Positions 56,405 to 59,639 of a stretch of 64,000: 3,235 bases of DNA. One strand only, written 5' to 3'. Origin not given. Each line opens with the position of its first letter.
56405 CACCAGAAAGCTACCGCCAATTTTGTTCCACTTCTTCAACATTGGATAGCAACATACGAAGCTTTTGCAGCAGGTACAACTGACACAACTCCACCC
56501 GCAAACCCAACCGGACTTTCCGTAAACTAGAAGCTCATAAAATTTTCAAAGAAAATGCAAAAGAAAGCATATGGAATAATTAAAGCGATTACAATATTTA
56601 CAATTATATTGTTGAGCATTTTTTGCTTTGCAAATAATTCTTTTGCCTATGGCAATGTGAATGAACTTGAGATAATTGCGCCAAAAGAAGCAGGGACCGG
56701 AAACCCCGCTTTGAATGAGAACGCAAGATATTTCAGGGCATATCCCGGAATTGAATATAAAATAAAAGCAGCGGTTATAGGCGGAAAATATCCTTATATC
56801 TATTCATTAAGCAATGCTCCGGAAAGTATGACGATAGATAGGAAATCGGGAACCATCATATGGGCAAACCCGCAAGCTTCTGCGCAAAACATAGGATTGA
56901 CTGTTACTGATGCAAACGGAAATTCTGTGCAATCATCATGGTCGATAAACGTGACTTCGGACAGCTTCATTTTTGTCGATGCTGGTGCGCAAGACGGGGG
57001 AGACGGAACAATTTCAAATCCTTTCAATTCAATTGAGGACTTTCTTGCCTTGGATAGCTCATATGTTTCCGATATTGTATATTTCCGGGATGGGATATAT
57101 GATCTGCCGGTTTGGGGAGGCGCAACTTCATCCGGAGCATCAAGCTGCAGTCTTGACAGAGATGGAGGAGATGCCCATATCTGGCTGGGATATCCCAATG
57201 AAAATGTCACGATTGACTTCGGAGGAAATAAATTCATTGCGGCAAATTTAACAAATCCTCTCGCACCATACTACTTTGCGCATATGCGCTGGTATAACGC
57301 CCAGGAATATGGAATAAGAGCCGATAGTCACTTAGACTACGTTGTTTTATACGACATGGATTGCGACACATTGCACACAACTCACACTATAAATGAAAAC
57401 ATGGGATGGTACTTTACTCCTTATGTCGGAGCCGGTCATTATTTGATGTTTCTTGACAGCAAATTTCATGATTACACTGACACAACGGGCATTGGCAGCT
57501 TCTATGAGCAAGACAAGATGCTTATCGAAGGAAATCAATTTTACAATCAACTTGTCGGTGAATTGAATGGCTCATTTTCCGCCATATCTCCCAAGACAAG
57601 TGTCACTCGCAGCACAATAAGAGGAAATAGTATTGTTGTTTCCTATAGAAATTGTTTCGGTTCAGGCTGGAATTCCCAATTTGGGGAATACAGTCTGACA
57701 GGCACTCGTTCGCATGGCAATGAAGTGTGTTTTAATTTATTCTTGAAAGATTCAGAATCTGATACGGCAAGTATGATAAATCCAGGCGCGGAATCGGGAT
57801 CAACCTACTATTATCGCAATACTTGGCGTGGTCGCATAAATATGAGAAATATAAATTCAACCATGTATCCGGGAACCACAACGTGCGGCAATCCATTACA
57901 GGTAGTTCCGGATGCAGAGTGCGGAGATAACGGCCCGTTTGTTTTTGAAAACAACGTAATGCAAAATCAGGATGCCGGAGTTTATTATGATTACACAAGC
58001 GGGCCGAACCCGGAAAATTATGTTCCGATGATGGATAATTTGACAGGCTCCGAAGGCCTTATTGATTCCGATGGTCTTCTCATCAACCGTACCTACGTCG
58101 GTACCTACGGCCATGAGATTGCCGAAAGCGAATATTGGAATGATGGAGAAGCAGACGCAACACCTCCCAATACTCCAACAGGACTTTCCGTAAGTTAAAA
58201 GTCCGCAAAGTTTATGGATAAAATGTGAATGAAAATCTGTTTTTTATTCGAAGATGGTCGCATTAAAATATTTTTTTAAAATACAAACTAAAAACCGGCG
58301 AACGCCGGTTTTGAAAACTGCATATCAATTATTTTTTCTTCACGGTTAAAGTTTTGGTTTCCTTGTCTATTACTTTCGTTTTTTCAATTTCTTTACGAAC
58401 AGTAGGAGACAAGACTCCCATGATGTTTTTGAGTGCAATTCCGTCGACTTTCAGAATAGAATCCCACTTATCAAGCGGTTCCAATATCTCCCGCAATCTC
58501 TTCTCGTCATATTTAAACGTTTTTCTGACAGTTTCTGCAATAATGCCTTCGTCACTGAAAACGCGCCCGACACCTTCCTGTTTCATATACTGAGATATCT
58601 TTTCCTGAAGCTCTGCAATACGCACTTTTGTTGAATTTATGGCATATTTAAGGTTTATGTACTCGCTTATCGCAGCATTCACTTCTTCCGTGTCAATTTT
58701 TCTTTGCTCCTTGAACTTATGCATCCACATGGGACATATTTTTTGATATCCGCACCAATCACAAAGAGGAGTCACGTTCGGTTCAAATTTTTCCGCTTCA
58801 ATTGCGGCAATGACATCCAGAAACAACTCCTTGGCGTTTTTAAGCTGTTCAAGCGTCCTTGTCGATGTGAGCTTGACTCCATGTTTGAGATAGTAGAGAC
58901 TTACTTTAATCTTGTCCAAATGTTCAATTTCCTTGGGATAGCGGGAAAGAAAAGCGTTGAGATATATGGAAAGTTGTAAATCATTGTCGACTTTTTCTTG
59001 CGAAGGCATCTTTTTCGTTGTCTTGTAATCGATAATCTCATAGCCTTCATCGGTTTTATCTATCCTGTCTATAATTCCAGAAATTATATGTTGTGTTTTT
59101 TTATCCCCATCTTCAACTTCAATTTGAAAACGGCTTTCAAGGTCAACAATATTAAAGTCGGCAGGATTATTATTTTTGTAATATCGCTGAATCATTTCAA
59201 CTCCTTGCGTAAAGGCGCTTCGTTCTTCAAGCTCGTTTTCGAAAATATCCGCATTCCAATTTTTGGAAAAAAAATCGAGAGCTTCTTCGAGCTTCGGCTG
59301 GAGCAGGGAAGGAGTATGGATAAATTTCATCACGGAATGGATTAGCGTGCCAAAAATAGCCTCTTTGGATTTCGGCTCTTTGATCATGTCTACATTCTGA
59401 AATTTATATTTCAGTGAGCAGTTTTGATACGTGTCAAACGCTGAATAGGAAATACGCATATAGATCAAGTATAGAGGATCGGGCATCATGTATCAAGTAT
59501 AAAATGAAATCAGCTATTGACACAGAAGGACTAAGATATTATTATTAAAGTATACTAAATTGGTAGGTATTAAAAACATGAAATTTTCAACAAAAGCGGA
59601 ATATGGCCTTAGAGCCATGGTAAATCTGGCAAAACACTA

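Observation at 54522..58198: Three tandem secreted proteins with unrelated catalytic cores but the same extreme C-terminal motif, two sharing a signal peptide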

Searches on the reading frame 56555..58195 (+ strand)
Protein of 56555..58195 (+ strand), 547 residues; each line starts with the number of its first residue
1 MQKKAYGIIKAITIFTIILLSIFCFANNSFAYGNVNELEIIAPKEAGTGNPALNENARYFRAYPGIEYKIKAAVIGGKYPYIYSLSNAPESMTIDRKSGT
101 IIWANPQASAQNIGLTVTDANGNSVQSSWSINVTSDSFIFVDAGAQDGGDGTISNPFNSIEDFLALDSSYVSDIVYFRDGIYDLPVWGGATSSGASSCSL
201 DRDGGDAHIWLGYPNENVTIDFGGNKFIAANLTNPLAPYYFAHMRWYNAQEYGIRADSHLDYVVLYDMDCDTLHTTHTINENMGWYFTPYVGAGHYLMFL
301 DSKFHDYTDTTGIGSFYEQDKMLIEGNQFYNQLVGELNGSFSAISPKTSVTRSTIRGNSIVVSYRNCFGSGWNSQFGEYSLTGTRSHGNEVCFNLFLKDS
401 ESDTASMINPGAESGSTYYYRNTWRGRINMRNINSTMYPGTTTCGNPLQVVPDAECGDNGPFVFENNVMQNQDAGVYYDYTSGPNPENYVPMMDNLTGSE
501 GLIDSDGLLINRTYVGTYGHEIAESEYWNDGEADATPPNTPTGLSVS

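Call 7: search_protein_families(library=pfam, proteins=[window:56555-58195:+], max_evalue=1)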
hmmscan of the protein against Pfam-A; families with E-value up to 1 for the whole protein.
window:56555-58195:+ (547 aa): 1 family
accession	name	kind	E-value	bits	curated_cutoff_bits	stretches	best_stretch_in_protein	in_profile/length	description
PF05345.18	He_PIG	-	2.8e-06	28.1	24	1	76-134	34-96/96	Putative Ig domain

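Call 8: search_protein_families(library=ncbifam, proteins=[window:56555-58195:+], max_evalue=1)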
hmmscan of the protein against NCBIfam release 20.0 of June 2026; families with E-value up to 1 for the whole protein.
window:56555-58195:+ (547 aa): 0 families

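Call 12: find_homologous_proteins(query=window:56555-58195:+)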
Query window:56555-58195:+ (547 aa): 39 proteins with E <= 0.001 among 4984 candidates.
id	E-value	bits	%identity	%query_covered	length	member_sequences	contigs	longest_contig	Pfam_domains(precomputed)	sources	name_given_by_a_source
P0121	0.0e+0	1062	100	83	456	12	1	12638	-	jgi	-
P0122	1.7e-135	471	49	97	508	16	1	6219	PF05345.19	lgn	-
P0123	3.6e-133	464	48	97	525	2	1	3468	PF05345.19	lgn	-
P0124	1.6e-123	432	45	99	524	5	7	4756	PF05345.19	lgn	-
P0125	6.7e-123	430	45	97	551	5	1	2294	PF05345.19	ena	-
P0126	4.5e-122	427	46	99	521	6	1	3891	PF05345.19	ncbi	-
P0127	2.6e-121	425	44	100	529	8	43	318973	PF05345.19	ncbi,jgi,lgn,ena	jgi:hypothetical protein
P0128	4.4e-113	397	43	95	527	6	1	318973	PF05345.19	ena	-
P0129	6.0e-110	387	43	98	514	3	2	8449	PF05345.19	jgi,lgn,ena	-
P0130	6.8e-110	387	45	93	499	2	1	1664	PF05345.19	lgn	-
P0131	1.2e-106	376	43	97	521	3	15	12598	PF05345.19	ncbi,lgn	-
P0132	4.6e-85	305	42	76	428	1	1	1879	-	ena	-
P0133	9.3e-72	261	38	93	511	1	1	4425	PF05345.19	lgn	-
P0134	6.3e-71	258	36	96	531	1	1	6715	PF05345.19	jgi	jgi:hypothetical protein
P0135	5.4e-65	239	33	99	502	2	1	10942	PF05345.19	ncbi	-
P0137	3.0e-64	236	36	93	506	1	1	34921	PF05345.19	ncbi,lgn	-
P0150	2.9e-46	177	32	93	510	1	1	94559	PF22842.4,PF05345.19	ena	-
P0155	1.5e-36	145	31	93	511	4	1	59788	PF22842.4,PF05345.19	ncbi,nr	ncbi:MAG TPA: Ig domain-containing protein [Vicinamibacterales bacterium]|nr:Ig domain-containing pr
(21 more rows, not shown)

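Call 15: find_encoding_contigs(protein=P0127, flank=10000, max_places=4)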
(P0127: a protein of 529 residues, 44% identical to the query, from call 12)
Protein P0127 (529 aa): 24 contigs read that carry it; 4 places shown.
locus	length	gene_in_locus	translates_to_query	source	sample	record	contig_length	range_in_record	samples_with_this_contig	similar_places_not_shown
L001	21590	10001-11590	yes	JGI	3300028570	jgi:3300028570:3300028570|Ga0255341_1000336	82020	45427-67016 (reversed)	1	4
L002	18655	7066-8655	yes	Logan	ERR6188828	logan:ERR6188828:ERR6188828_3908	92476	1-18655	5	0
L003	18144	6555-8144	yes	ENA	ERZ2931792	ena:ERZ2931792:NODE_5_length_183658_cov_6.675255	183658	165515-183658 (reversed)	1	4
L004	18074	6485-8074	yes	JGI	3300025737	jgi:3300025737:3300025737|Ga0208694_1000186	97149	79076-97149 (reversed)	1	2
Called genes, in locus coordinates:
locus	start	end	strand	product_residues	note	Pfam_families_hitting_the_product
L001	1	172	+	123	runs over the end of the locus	PF00041:fn3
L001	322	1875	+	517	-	PF05345:He_PIG, PF22842:Pel9A-like_beta_helix (weak)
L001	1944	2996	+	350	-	-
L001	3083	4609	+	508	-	PF05345:He_PIG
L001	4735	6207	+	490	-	-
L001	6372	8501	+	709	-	PF01464:SLT, PF01476:LysM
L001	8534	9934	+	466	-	PF13229:Beta_helix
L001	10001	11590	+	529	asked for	PF05345:He_PIG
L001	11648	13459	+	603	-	PF22842:Pel9A-like_beta_helix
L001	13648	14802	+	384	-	PF13439:Glyco_transf_4, PF20706:GT4-conflict, PF00534:Glycos_transf_1, PF13692:Glyco_trans_1_4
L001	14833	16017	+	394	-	PF03816:LytR_cpsA_psr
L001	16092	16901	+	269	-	PF00535:Glycos_transf_2, PF13641:Glyco_tranf_2_3, PF13632:Glyco_trans_2_3 (weak)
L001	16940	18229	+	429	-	PF22694:CtpB_N-like, PF00595:PDZ, PF13180:PDZ_2, PF17820:PDZ_6, PF03572:Peptidase_S41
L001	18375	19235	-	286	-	PF00581:Rhodanese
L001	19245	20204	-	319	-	PF00551:Formyl_trans_N, PF02911:Formyl_trans_C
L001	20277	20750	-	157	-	PF01327:Pep_deformylase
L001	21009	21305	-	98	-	-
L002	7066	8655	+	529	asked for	PF05345:He_PIG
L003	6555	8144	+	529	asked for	PF05345:He_PIG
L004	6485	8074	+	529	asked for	PF05345:He_PIG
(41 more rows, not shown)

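Call 18: find_encoding_contigs(protein=P0122, flank=10000, max_places=4)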
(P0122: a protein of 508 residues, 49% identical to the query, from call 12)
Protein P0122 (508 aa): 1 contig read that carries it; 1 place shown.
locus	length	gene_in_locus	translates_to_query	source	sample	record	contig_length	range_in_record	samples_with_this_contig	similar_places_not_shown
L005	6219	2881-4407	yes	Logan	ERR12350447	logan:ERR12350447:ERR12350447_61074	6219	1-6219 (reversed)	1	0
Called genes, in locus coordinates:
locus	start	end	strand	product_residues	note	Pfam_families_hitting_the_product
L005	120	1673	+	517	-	PF05345:He_PIG, PF22842:Pel9A-like_beta_helix (weak)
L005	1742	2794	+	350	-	-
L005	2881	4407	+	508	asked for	PF05345:He_PIG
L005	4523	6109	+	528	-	PF05345:He_PIG (weak)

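Call 29: find_encoding_contigs(protein=P0155, flank=10000, max_places=2)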
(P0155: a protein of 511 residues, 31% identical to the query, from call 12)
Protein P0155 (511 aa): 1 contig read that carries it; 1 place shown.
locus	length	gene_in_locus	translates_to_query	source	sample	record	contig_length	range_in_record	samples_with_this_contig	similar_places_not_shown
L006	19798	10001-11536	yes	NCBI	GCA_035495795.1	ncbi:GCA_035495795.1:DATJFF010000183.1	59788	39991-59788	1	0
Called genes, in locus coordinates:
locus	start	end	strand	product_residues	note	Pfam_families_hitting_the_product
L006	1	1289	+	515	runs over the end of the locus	PF02543:Carbam_trans_N (weak), PF16861:Carbam_trans_C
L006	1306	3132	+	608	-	PF02543:Carbam_trans_N, PF16861:Carbam_trans_C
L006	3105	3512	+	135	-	-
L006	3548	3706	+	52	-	PF19451:DUF5989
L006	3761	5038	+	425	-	PF13439:Glyco_transf_4, PF13579:Glyco_trans_4_4, PF00534:Glycos_transf_1, PF13692:Glyco_trans_1_4, PF13524:Glyco_trans_1_2 (weak)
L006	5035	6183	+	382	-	PF13472:Lipase_GDSL_2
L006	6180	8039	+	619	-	PF00733:Asn_synthase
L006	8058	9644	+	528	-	PF01554:MatE (faint), PF13440:Polysacc_synt_3, PF03023:MurJ (weak)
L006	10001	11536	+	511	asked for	PF05345:He_PIG, PF22842:Pel9A-like_beta_helix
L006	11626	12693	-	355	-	-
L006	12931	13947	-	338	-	PF13472:Lipase_GDSL_2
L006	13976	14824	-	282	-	PF02675:AdoMet_dc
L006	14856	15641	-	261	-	PF05050:Methyltransf_21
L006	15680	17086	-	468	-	PF27533:CapK_C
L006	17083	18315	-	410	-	PF13439:Glyco_transf_4, PF13692:Glyco_trans_1_4, PF00534:Glycos_transf_1, PF13524:Glyco_trans_1_2 (weak)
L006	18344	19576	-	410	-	PF04932:Wzy_C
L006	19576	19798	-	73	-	?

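Call 30: find_encoding_contigs(protein=P0150, flank=10000, max_places=2)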
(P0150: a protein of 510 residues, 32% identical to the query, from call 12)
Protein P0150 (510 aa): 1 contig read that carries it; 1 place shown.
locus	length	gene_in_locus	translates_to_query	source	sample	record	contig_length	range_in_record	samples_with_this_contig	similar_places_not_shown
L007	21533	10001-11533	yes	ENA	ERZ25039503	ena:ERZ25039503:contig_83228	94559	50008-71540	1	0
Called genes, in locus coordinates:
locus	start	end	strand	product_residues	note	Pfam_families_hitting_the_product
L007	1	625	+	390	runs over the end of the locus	PF13439:Glyco_transf_4 (weak)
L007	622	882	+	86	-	PF00534:Glycos_transf_1, PF13692:Glyco_trans_1_4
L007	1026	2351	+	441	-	PF04932:Wzy_C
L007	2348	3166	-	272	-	PF13489:Methyltransf_23, PF01209:Ubie_methyltran, PF08241:Methyltransf_11, PF08242:Methyltransf_12, PF13649:Methyltransf_25, PF13847:Methyltransf_31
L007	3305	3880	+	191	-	PF01451:LMWPc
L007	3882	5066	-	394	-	PF15632:ATPgrasp_Ter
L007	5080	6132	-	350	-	PF01522:Polysacc_deac_1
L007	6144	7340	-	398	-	PF01041:DegT_DnrJ_EryC1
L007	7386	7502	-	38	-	-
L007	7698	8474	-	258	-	PF02388:FemAB (faint)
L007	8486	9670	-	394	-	PF13439:Glyco_transf_4, PF13579:Glyco_trans_4_4, PF00534:Glycos_transf_1, PF13692:Glyco_trans_1_4, PF13524:Glyco_trans_1_2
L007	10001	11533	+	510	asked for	PF05345:He_PIG (weak), PF22842:Pel9A-like_beta_helix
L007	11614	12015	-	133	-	PF00132:Hexapep (weak)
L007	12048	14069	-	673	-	PF01408:GFO_IDH_MocA, PF01370:Epimerase, PF13460:NAD_binding_10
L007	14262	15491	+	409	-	PF13439:Glyco_transf_4, PF13692:Glyco_trans_1_4, PF00534:Glycos_transf_1 (weak), PF13524:Glyco_trans_1_2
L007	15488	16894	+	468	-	PF27533:CapK_C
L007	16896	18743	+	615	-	PF13522:GATase_6, PF13537:GATase_7, PF00733:Asn_synthase, PF24167:DUF7411 (weak)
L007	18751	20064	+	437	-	PF00534:Glycos_transf_1, PF13692:Glyco_trans_1_4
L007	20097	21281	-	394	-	PF13439:Glyco_transf_4, PF13579:Glyco_trans_4_4, PF00534:Glycos_transf_1, PF13692:Glyco_trans_1_4, PF13524:Glyco_trans_1_2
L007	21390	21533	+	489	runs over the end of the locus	PF01943:Polysacc_synt, PF13440:Polysacc_synt_3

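Call 31: find_encoding_contigs(protein=P0137, flank=10000, max_places=2)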
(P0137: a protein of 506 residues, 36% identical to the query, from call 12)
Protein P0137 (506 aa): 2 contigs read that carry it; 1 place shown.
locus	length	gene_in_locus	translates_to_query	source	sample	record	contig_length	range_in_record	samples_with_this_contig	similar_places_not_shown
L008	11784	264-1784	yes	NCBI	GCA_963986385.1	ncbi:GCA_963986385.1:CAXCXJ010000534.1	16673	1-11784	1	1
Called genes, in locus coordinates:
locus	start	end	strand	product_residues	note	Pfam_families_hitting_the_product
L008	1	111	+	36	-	?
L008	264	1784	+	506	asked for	PF05345:He_PIG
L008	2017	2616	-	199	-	PF01451:LMWPc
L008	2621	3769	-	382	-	PF13439:Glyco_transf_4, PF13477:Glyco_trans_4_2, PF13579:Glyco_trans_4_4, PF00534:Glycos_transf_1, PF13692:Glyco_trans_1_4, PF13524:Glyco_trans_1_2 (weak)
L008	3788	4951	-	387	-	PF20706:GT4-conflict (weak), PF00534:Glycos_transf_1, PF13692:Glyco_trans_1_4, PF13524:Glyco_trans_1_2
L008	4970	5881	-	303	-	PF01522:Polysacc_deac_1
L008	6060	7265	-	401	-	PF15632:ATPgrasp_Ter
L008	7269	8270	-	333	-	PF00534:Glycos_transf_1, PF13692:Glyco_trans_1_4 (weak)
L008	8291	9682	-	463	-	PF27533:CapK_C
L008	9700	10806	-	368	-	PF13439:Glyco_transf_4, PF20706:GT4-conflict, PF00534:Glycos_transf_1, PF13692:Glyco_trans_1_4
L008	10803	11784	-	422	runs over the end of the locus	PF04932:Wzy_C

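Call 37: predict_structure(alignment_id=A1)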
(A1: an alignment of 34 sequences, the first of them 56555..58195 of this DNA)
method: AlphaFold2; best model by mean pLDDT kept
length: 547 residues; sequences in the alignment: 34
mean_pLDDT: 87.5   pTM: 0.87
mean pLDDT of the five models: 87.5, 86.6, 85.9, 85.9, 85.7
residues with pLDDT >= 90: 363; 70-90: 114; 50-70: 34; < 50: 36
segments of 3 or more residues with pLDDT < 50: 28-32, 439-458, 530-539
pLDDT, mean of each block of 10 residues (from residue 1): 73 90 62 76 95 94 98 95 97 97 98 97 95 97 94 97 90 96 89 81 80 98 94 77 97 93 97 89 91 95 96 93 98 85 92 97 89 76 85 96 91 87 96 68 41 48 94 95 89 94 95 93 78 46 58
secondary structure, 60 per line:
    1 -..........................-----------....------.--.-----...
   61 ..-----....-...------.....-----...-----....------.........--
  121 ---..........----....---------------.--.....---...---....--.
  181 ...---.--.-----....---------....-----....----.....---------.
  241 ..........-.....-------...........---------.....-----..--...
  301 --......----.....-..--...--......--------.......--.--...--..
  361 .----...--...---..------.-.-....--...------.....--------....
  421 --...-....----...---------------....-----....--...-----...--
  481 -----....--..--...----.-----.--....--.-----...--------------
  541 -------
elements in order: H2-27 E39-42 E68-71 E73-75 E82-86 E92-94 E100-103 E110-118 E124-133 E138-141 H160-164 E174-177 E180-183 E196-199 E209-212 E218-221 E226-230 E240-250 E252-256 E264-274 E284-288 E298-300 E303-308 E313-317 E323-325 E328-333 E342-348 E354-356 E359-361 E366-368 E389-392 E395-397 E404-408 E417-420 E423-425 E427-430 H453-456 E462-465 E468-470 E476-478 H486-489 E496-498

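Call 67: fold_search(model_id=the predicted structure, library=pdb)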
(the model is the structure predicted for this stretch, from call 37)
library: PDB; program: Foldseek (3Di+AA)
matches with E <= 10: 1199; with E <= 0.001: 10
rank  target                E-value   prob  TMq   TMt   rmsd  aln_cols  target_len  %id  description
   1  5olr_C                7.6e-06  1.00  0.38  0.47   9.0       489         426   13  Rhamnogalacturonan lyase (released 2017-11-29)
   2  5olr_A                3.2e-05  1.00  0.38  0.47   9.0       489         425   13  Rhamnogalacturonan lyase (released 2017-11-29)
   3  5olq_C                3.2e-05  1.00  0.36  0.44   9.5       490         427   13  Rhamnogalacturonan lyase (released 2017-11-29)
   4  5olq_A                7.6e-05  1.00  0.38  0.46   9.1       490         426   13  Rhamnogalacturonan lyase (released 2017-11-29)
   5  7v6i_A                1.3e-04  1.00  0.24  0.22  13.1       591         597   10  Crystal structure of lacto-N-biosidase BsaX from Bifidobacterium saguini, lacto-N-biose complex (released 2022-02-09)
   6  4nzj                  1.9e-04  1.00  0.15  0.17  10.8       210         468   13  Crystal structure of a putative alpha-galactosidase (BF1418) from Bacteroides fragilis NCTC 9343 at 1.57 A resolution (released 2013-12-25)
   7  4ogz_A                5.8e-04  1.00  0.15  0.17  11.8       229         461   13  Crystal structure of a putative alpha-galactosidase/melibiase (BF4189) from Bacteroides fragilis NCTC 9343 at 2.00 A r (released 2014-02-05)
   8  4ogz_B                6.4e-04  1.00  0.15  0.17  11.5       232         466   12  Crystal structure of a putative alpha-galactosidase/melibiase (BF4189) from Bacteroides fragilis NCTC 9343 at 2.00 A r (released 2014-02-05)
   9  6k0m                  8.4e-04  0.91  0.22  0.21  18.6       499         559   12  Catalytic domain of GH87 alpha-1,3-glucanase from Paenibacillus glycanilyticus FH11 (released 2019-12-25)
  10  7w1c_A                9.6e-04  0.99  0.28  0.25  14.5       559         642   10  Crystal structure of Klebsiella pneumoniae K1 capsule-specific polysaccharide lyase in a P1 crystal form (released 2022-05-18)
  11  7w1c_D                1.1e-03  0.97  0.25  0.23  15.0       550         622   10  Crystal structure of Klebsiella pneumoniae K1 capsule-specific polysaccharide lyase in a P1 crystal form (released 2022-05-18)
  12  6k0q_A                1.2e-03  0.84  0.20  0.20  19.0       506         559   12  Catalytic domain of GH87 alpha-1,3-glucanase D1068A in complex with nigerose (released 2019-12-25)
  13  2uve_B                1.3e-03  0.80  0.22  0.22  15.6       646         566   10  Structure of Yersinia enterocolitica Family 28 Exopolygalacturonase (released 2007-05-08)
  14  4m03                  1.9e-03  1.00  0.14  0.44   2.5       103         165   16  C-terminal fragment(residues 576-751) of binding region of SraP (released 2014-06-18)
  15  6k0p_A                1.9e-03  0.82  0.22  0.21  18.9       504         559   12  Catalytic domain of GH87 alpha-1,3-glucanase D1045A in complex with nigerose (released 2019-12-25)
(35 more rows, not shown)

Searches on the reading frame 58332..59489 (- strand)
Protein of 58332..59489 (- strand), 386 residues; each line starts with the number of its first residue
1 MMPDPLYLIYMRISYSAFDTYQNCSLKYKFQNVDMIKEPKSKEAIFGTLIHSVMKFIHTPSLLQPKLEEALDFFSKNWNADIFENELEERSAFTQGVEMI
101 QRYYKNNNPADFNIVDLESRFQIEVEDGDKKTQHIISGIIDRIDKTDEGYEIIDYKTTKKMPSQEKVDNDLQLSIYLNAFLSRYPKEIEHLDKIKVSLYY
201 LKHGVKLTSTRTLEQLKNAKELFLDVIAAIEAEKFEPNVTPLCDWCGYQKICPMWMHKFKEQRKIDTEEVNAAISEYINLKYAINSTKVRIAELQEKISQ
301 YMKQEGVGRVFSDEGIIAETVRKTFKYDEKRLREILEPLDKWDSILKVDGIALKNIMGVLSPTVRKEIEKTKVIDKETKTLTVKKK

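Call 22: search_protein_families(library=pfam, proteins=[window:58332-59489:-], max_evalue=0.001)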
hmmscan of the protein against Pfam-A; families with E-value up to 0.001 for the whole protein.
window:58332-59489:- (386 aa): 2 families
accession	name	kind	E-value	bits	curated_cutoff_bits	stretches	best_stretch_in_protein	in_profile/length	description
PF12705.13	PDDEXK_1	-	3.5e-36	125.8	22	1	12-253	1-247/247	PD-(D/E)XK nuclease superfamily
PF01930.23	Cas_Cas4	-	7.3e-05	23.3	22.7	1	130-252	46-158/160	Domain of unknown function DUF83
